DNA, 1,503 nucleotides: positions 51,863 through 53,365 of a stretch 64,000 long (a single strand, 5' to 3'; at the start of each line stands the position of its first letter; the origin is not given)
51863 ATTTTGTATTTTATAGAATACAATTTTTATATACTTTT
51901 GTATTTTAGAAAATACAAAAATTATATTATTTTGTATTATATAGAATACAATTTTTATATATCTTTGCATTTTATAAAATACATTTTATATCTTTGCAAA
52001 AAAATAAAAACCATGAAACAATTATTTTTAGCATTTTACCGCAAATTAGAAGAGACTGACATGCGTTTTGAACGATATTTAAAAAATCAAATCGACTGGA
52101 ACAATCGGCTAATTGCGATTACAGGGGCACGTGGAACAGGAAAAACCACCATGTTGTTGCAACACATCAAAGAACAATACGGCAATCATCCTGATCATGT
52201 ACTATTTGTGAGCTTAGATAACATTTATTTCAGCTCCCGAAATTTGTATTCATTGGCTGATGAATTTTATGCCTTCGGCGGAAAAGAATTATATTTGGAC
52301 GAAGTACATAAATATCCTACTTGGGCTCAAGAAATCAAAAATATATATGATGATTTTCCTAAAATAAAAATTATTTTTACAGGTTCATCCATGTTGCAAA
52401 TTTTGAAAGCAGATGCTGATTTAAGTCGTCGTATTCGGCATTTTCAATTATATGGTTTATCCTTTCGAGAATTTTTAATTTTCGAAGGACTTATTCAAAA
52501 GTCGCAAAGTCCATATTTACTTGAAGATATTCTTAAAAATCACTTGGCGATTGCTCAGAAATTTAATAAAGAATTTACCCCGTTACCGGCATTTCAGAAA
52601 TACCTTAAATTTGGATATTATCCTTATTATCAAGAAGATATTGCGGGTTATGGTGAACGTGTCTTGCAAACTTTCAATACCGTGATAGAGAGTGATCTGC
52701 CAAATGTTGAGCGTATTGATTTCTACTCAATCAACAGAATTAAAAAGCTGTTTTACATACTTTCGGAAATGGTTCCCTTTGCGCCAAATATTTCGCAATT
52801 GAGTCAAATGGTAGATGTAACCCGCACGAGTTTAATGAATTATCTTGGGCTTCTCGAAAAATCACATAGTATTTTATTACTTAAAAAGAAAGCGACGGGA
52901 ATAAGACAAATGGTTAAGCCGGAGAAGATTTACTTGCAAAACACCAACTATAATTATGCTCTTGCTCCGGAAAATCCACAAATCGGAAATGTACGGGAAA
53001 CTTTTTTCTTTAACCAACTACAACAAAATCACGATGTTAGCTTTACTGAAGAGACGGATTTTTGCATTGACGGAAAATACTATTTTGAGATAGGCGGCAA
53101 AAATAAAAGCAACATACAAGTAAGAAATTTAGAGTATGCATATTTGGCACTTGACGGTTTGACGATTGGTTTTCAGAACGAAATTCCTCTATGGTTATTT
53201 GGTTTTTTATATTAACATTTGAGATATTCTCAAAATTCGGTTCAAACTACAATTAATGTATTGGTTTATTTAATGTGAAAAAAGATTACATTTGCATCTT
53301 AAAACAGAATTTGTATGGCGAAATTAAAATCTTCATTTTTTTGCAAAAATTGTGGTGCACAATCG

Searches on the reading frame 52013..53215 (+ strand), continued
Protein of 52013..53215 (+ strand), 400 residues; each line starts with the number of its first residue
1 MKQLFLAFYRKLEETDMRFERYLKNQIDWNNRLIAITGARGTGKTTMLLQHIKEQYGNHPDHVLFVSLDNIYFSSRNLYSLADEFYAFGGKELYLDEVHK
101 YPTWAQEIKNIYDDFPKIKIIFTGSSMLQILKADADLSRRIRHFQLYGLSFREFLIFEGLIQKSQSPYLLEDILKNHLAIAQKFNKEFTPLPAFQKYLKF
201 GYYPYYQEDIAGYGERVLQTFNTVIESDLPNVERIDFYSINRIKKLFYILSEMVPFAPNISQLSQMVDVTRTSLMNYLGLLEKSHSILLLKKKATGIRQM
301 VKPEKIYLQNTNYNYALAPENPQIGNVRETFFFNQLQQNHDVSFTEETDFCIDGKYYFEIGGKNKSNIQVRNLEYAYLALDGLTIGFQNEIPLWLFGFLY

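Call 78: get_annotated_region(hit=H21, flank=500)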
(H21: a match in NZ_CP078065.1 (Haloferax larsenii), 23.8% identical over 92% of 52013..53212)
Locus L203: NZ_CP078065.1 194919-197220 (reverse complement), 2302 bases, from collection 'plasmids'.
description: Haloferax larsenii strain NCIM 5678 plasmid pHl5678-2, complete sequence
organism: Haloferax larsenii (NCBI taxid 302484)
taxonomy: Archaea; Euryarchaeota; Halobacteria; Halobacteriales; Haloferacaceae; Haloferax; Haloferax larsenii
host: -; source: Cell culture,Salt Lake; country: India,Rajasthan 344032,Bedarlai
typing (MOB-suite, as given by PLSDB): non-mobilizable
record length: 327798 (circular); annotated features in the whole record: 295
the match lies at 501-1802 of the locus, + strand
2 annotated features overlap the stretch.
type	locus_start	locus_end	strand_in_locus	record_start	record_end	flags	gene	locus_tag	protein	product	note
CDS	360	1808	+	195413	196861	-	-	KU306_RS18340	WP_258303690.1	ATP-binding protein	-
CDS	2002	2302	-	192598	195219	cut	-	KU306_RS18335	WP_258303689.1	CRISPR-associated endonuclease Cas3''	GO:0043571 - maintenance of CRISPR repeat elements [Evidence IEA]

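Call 79: get_annotated_region(hit=H26, flank=500)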
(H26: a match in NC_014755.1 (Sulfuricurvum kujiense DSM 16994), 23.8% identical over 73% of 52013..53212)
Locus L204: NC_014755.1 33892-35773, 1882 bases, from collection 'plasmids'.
description: Sulfuricurvum kujiense DSM 16994 plasmid pSULKU02, complete sequence
organism: Sulfuricurvum kujiense DSM 16994 (NCBI taxid 709032)
taxonomy: Bacteria; Campylobacterota; Epsilonproteobacteria; Campylobacterales; Sulfurimonadaceae; Sulfuricurvum; Sulfuricurvum kujiense; Sulfuricurvum kujiense DSM 16994
host: -; source: drain water from underground crude oil storage cavity; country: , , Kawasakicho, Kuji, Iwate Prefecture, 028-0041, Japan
typing (MOB-suite, as given by PLSDB): non-mobilizable
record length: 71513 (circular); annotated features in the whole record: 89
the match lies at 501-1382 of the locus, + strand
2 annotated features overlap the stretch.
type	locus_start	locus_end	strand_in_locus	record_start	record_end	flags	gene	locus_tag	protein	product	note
CDS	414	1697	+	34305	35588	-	-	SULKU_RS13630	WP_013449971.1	ATP-binding protein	-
CDS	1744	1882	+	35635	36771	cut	-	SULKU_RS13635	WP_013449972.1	site-specific integrase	GO:0015074 - DNA integration [Evidence IEA]; GO:0006310 - DNA recombination [Evidence IEA]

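Call 80: get_annotated_region(hit=H25, flank=500)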
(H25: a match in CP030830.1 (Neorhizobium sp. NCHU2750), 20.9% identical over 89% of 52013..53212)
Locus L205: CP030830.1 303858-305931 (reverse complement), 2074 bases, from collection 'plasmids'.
description: Neorhizobium sp. NCHU2750 plasmid pNCHU2750c, complete sequence
organism: Neorhizobium sp. NCHU2750 (NCBI taxid 1825976)
taxonomy: Bacteria; Pseudomonadota; Alphaproteobacteria; Hyphomicrobiales; Rhizobiaceae; Neorhizobium; Neorhizobium sp. NCHU2750
host: -; source: Rosa; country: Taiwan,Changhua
typing (MOB-suite, as given by PLSDB): conjugative; relaxase MOBQ; mating-pair formation MPF_T
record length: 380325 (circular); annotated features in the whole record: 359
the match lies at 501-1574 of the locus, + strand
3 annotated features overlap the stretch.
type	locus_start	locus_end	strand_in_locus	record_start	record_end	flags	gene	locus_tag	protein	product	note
CDS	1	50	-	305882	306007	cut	-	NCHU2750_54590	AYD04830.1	helicase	-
CDS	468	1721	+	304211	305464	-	-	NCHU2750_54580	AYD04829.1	ATPase AAA family protein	-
CDS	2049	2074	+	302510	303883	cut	-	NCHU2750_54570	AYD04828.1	aminotransferase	-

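Call 81: get_annotated_region(hit=H22, flank=500)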
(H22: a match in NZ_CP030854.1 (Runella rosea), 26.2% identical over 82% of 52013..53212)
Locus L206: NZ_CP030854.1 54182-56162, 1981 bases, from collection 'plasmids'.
description: Runella rosea strain HYN0085 plasmid unnamed4, complete sequence
organism: Runella rosea (NCBI taxid 2259595)
taxonomy: Bacteria; Bacteroidota; Cytophagia; Cytophagales; Spirosomataceae; Runella; Runella rosea
host: -; source: Whole organism,fresh water; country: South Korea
typing (MOB-suite, as given by PLSDB): non-mobilizable
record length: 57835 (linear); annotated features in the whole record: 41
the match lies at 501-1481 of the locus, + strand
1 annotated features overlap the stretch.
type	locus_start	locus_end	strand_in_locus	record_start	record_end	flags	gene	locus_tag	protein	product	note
CDS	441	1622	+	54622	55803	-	-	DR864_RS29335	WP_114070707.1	ATP-binding protein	-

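Call 82: get_annotated_region(hit=H7, flank=400)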
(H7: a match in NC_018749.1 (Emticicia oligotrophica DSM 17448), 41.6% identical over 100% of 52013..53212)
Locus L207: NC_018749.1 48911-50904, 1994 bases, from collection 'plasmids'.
description: Emticicia oligotrophica DSM 17448 plasmid pEMTOL02, complete sequence
organism: Emticicia oligotrophica DSM 17448 (NCBI taxid 929562)
taxonomy: Bacteria; Bacteroidota; Cytophagia; Cytophagales; Leadbetterellaceae; Emticicia; Emticicia oligotrophica; Emticicia oligotrophica DSM 17448
host: -; source: warm spring water; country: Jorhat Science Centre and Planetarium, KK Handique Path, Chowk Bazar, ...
typing (MOB-suite, as given by PLSDB): non-mobilizable
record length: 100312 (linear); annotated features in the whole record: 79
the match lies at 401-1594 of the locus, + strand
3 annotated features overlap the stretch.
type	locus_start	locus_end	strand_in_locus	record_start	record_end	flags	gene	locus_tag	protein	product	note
CDS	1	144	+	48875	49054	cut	-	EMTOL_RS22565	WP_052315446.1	hypothetical protein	-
CDS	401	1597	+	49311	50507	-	-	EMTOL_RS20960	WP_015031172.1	AAA family ATPase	-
CDS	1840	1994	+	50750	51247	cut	-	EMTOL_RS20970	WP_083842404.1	outer membrane beta-barrel protein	-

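Call 86: get_annotated_region(hit=H23, flank=500)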
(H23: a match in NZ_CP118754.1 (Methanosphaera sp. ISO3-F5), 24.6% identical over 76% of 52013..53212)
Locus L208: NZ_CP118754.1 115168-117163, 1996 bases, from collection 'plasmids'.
description: Methanosphaera sp. ISO3-F5 plasmid pNP174, complete sequence
organism: Methanosphaera sp. ISO3-F5 (NCBI taxid 1452353)
taxonomy: Archaea; Euryarchaeota; Methanobacteria; Methanobacteriales; Methanobacteriaceae; Methanosphaera; Methanosphaera sp. ISO3-F5
host: -; source: -; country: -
typing (MOB-suite, as given by PLSDB): non-mobilizable
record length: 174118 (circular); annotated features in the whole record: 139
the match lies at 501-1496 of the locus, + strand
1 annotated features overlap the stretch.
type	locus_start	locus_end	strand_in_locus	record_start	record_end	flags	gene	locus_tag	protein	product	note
CDS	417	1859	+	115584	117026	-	-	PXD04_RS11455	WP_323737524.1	AAA family ATPase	-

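Call 87: get_annotated_region(hit=H30, flank=1300)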
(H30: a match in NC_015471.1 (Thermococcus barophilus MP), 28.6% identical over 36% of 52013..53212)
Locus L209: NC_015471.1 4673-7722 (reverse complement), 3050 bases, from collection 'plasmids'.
description: Thermococcus barophilus MP plasmid pTBMP1, complete sequence
organism: Thermococcus barophilus MP (NCBI taxid 391623)
taxonomy: Archaea; Euryarchaeota; Thermococci; Thermococcales; Thermococcaceae; Thermococcus; Thermococcus barophilus; Thermococcus barophilus MP
host: -; source: -; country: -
typing (MOB-suite, as given by PLSDB): non-mobilizable
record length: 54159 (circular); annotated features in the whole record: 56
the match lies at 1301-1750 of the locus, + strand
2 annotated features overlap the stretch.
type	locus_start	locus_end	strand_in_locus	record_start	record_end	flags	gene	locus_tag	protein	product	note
CDS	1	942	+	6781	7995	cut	-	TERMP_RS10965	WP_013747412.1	AAA family ATPase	-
CDS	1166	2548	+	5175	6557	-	-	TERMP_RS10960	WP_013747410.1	ATP-binding protein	-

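Call 88: get_annotated_region(hit=H27, flank=500)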
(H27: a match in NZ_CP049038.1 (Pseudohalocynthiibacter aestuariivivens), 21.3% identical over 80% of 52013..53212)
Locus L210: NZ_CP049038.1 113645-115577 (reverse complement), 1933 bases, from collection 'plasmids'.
description: Pseudohalocynthiibacter aestuariivivens strain RR4-35 plasmid pRR4-35_1, complete sequence
organism: Pseudohalocynthiibacter aestuariivivens (NCBI taxid 1591409)
taxonomy: Bacteria; Pseudomonadota; Alphaproteobacteria; Rhodobacterales; Paracoccaceae; Pseudohalocynthiibacter; Pseudohalocynthiibacter aestuariivivens
host: -; source: pure culutre,Seawater recirculating aquaculture system biofilter; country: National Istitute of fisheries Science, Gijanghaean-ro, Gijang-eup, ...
typing (MOB-suite, as given by PLSDB): conjugative; replicon rep_cluster_579; relaxase MOBP; mating-pair formation MPF_T
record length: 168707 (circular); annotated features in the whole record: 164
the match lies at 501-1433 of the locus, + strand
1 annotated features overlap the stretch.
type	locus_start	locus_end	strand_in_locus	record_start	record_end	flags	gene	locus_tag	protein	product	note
CDS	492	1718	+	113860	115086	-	-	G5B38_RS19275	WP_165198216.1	ATP-binding protein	-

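Call 89: get_annotated_region(hit=H18, flank=500)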
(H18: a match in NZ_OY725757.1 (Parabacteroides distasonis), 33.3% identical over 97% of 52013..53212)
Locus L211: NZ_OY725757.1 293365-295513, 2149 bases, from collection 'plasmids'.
description: Parabacteroides distasonis strain Parabacteroides distasonis TSDC17.2-1.1 plasmid 12, complete sequence
organism: Parabacteroides distasonis (NCBI taxid 823)
taxonomy: Bacteria; Bacteroidota; Bacteroidia; Bacteroidales; Tannerellaceae; Parabacteroides; Parabacteroides distasonis
host: -; source: -; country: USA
typing (MOB-suite, as given by PLSDB): non-mobilizable
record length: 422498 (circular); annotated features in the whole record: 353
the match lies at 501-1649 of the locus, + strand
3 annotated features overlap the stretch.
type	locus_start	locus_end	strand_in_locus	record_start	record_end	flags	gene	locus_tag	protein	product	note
CDS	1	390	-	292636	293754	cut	-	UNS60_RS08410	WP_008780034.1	DUF362 domain-containing protein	-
CDS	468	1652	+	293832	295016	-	-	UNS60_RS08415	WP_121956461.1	AAA family ATPase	-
CDS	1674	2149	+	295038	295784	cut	-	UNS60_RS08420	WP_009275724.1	nitroreductase family protein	-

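Call 90: get_annotated_region(hit=H1, flank=600)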
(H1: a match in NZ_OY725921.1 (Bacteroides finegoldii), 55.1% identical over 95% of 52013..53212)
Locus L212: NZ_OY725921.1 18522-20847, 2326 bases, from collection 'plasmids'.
description: Bacteroides finegoldii strain Bacteroides finegoldii TSDC17.2-1.1 plasmid 19, complete sequence
organism: Bacteroides finegoldii (NCBI taxid 338188)
taxonomy: Bacteria; Bacteroidota; Bacteroidia; Bacteroidales; Bacteroidaceae; Bacteroides; Bacteroides finegoldii
host: -; source: -; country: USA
typing (MOB-suite, as given by PLSDB): non-mobilizable
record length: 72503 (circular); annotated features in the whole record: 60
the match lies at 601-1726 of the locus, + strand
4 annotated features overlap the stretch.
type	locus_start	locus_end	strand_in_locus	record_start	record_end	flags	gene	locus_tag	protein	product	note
CDS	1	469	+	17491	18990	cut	-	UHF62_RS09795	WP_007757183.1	acetyl-CoA hydrolase/transferase family protein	-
CDS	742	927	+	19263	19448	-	-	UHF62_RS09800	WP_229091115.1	hypothetical protein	-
CDS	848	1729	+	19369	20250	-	-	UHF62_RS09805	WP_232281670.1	hypothetical protein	-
CDS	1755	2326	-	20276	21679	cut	dacB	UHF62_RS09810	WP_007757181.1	D-alanyl-D-alanine carboxypeptidase/D-alanyl-D-alanine-endopeptidase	GO:0009252 - peptidoglycan biosynthetic process [Evidence IEA]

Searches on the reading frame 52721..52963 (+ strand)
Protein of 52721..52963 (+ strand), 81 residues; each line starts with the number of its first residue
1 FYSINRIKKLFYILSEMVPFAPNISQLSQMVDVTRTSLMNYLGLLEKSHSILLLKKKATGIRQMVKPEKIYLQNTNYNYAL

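Call 63: search_protein_families(library=pfam, proteins=[window:52721-52963:+], max_evalue=1)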
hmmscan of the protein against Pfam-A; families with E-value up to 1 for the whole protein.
seq(81 aa): 1 family
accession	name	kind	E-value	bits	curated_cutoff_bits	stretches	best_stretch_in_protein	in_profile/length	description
PF13635.12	DUF4143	-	0.0045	17.2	28.1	1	4-74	13-84/160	Domain of unknown function (DUF4143)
